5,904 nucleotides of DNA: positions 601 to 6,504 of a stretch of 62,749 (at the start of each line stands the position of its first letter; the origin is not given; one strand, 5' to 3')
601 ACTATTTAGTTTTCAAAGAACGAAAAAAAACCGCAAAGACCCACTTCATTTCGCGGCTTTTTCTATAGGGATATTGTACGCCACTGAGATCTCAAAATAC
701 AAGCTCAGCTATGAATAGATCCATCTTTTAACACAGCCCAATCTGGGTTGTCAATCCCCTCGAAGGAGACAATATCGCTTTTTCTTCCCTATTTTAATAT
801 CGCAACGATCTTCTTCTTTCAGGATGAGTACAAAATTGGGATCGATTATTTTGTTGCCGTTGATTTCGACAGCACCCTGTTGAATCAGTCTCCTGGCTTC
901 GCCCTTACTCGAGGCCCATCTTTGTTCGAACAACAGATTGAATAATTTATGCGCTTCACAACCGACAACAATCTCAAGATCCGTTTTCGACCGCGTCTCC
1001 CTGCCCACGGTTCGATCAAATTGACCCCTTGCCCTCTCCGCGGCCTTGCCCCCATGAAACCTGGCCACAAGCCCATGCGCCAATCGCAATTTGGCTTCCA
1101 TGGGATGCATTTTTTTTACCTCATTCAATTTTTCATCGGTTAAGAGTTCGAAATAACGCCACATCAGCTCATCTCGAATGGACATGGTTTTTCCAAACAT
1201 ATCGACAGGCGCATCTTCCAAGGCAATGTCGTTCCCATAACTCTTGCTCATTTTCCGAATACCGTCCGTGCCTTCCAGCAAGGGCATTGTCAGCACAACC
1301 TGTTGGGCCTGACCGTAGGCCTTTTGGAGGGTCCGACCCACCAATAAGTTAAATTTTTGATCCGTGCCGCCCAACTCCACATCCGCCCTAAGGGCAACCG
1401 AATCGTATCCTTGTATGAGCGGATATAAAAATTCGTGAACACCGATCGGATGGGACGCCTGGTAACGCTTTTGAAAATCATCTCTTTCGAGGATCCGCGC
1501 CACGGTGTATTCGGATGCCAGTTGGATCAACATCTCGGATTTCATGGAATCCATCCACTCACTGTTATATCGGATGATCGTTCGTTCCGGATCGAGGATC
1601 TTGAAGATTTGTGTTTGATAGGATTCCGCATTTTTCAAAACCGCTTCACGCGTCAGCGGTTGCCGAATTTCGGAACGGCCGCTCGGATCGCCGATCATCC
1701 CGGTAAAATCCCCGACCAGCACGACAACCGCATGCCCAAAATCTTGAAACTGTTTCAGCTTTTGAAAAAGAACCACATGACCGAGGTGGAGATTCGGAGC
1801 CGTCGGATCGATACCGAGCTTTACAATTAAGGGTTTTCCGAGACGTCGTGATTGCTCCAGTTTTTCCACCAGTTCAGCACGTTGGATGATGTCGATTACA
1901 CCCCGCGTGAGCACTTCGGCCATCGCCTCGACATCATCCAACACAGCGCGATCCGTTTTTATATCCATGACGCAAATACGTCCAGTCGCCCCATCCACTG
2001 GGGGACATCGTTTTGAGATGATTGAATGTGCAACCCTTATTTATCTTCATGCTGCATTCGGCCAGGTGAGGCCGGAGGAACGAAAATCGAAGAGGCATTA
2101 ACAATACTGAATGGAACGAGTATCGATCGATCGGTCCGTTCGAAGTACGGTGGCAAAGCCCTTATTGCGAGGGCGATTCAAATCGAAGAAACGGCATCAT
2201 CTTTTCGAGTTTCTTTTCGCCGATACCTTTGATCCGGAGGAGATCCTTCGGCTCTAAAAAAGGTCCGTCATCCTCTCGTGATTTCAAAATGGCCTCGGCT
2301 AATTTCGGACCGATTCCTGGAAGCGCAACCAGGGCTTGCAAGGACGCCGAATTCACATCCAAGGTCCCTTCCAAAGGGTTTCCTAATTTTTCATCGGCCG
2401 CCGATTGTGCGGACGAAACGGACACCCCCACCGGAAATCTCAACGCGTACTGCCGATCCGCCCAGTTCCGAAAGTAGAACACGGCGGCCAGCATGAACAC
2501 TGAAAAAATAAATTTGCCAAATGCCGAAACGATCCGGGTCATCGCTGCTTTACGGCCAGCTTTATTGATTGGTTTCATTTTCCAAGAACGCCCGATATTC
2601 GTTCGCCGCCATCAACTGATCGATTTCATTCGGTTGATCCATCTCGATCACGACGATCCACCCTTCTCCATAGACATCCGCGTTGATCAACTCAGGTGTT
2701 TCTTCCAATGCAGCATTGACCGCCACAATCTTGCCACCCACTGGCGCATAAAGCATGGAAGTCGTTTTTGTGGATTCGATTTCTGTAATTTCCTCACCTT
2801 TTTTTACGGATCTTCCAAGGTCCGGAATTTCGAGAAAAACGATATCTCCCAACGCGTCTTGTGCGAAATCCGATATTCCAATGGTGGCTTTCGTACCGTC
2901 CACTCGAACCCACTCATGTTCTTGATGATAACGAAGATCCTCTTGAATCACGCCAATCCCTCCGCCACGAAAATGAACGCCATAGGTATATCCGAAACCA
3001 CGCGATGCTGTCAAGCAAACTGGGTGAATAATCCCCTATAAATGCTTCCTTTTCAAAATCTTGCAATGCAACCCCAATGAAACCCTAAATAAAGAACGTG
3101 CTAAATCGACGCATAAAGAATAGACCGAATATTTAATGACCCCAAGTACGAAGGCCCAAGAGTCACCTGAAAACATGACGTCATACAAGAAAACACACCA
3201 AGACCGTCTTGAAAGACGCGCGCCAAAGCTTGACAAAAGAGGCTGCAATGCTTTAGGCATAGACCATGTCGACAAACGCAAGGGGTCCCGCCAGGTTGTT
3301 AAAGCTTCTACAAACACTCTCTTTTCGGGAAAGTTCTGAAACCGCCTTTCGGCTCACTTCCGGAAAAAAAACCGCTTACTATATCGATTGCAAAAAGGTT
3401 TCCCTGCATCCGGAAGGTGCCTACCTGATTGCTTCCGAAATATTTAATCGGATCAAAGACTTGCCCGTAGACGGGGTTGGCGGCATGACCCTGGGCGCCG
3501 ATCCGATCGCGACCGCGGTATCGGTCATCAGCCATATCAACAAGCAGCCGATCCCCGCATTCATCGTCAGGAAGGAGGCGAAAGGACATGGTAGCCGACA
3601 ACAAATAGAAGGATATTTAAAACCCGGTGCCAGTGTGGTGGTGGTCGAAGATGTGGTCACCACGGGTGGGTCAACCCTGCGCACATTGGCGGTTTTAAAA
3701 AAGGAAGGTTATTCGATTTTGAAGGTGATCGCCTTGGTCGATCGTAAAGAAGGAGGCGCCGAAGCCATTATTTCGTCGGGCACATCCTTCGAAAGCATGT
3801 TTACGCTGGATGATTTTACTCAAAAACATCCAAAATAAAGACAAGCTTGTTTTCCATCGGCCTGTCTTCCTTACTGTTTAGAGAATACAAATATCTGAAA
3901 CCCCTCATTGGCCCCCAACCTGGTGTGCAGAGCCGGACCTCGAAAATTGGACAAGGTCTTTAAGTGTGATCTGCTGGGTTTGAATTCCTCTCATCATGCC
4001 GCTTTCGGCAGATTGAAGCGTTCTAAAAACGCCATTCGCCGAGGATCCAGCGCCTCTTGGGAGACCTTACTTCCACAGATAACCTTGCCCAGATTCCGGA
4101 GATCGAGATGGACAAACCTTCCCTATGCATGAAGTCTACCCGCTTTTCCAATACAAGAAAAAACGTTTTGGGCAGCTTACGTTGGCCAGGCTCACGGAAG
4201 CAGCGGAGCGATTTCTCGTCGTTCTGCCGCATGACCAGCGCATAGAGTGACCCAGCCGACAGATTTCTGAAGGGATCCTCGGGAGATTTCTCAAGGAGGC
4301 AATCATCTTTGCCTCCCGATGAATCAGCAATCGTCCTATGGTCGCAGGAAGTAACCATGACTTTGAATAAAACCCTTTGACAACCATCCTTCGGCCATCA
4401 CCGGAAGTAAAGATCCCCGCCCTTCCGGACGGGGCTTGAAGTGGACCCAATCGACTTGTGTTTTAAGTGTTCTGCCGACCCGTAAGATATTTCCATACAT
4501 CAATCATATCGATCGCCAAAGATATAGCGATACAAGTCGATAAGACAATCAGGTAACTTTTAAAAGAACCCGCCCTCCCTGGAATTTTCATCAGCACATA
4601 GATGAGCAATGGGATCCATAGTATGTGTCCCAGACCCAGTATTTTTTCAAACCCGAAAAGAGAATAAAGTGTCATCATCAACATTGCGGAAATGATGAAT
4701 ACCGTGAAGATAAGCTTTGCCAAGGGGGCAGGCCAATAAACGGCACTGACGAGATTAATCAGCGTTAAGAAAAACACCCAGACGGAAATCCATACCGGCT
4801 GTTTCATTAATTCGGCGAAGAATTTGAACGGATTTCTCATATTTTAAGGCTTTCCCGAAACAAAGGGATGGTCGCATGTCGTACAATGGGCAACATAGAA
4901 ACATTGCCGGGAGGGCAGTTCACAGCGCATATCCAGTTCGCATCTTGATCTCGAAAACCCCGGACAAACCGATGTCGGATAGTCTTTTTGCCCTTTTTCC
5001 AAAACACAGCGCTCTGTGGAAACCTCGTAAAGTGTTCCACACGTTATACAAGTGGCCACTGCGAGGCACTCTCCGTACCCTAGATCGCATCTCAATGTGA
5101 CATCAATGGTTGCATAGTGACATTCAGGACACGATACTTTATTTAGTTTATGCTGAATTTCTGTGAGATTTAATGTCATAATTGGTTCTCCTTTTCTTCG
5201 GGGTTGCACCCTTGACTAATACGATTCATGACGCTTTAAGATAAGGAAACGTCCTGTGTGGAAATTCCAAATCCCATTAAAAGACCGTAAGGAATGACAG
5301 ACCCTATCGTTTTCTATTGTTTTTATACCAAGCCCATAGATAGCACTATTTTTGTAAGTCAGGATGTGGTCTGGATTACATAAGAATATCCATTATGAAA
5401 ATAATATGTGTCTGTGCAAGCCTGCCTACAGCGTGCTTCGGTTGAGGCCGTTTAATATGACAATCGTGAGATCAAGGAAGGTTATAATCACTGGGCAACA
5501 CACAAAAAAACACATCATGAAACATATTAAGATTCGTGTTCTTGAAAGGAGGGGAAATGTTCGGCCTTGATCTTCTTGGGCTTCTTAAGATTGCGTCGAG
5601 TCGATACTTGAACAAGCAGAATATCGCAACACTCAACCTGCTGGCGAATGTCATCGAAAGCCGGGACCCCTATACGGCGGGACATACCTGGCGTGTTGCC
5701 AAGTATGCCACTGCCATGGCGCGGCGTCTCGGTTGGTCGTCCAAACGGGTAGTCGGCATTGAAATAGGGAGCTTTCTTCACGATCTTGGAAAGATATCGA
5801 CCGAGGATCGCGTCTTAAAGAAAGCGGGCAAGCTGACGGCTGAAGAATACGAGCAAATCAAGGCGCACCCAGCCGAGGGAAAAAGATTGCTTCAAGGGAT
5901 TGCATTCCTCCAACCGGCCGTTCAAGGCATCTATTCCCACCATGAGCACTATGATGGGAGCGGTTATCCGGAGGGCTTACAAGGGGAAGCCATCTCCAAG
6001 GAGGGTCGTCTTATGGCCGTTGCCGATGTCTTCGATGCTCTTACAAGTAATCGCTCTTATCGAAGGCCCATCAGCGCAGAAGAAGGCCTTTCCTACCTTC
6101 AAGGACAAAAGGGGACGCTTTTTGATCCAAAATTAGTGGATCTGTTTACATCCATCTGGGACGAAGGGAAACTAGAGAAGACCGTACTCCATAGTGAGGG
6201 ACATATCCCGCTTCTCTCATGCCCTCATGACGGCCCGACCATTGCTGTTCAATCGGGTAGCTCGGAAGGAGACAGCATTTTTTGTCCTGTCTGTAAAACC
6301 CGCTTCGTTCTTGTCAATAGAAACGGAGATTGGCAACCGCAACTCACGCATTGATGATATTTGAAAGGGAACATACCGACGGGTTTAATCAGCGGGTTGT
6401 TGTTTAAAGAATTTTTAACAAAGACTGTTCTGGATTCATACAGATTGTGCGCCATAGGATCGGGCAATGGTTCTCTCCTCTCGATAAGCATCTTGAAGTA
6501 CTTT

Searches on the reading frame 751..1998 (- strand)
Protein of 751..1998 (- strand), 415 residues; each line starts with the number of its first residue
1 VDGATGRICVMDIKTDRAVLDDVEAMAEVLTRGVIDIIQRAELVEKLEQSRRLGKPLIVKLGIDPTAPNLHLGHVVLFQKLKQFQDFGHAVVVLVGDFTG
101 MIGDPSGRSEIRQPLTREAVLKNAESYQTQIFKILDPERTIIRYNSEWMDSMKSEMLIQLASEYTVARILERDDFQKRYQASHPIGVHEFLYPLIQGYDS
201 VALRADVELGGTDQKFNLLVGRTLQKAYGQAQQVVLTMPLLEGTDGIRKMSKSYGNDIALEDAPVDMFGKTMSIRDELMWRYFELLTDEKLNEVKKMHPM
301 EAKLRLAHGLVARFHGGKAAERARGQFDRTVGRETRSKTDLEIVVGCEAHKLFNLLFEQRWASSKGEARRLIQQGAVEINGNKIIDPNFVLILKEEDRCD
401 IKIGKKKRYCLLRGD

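Call 12: search_protein_families(library=pfam, proteins=[window:751-1998:-], max_evalue=0.001)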
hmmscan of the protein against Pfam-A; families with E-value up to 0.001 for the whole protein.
window:751-1998:- (415 aa): 3 families
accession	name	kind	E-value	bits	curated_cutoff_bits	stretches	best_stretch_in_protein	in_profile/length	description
PF00579.31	tRNA-synt_1b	-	4.2e-76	256.5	21.1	1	55-328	4-288/292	tRNA synthetases class I (W and Y)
PF22421.1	SYY_C-terminal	-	3e-09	37.1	27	1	348-411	17-82/83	Tyrosine--tRNA ligase SYY-like C-terminal domain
PF01479.30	S4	-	6.9e-08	32.6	22.8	1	352-390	3-41/48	S4 domain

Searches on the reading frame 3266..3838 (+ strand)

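Call 12: search_protein_families(library=pfam, proteins=[window:3266-3838:+], max_evalue=0.001)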
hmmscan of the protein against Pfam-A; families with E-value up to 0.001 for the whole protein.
window:3266-3838:+ (190 aa): 1 family
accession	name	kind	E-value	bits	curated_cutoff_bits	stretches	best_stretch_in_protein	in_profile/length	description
PF00156.33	Pribosyltran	-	5.4e-09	36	26.3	1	85-165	45-131/158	Phosphoribosyl transferase domain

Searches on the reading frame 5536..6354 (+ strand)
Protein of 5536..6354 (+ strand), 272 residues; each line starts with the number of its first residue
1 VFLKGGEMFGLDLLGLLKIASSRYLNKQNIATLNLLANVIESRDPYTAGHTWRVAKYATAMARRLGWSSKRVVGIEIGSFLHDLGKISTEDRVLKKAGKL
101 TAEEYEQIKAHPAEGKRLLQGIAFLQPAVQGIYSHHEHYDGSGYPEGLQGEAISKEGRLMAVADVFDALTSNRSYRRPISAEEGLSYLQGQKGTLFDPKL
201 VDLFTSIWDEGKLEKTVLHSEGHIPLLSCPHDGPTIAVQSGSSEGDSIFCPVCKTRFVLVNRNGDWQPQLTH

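Call 12: search_protein_families(library=pfam, proteins=[window:5536-6354:+], max_evalue=0.001)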
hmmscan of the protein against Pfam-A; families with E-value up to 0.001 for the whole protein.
window:5536-6354:+ (272 aa): 2 families
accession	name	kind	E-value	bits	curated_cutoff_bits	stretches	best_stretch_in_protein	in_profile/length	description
PF13487.12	HD_5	-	6.3e-42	143.6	27.2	1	35-200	2-170/170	HD domain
PF01966.28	HD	-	1.5e-18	67.6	22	1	48-168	2-115/116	HD domain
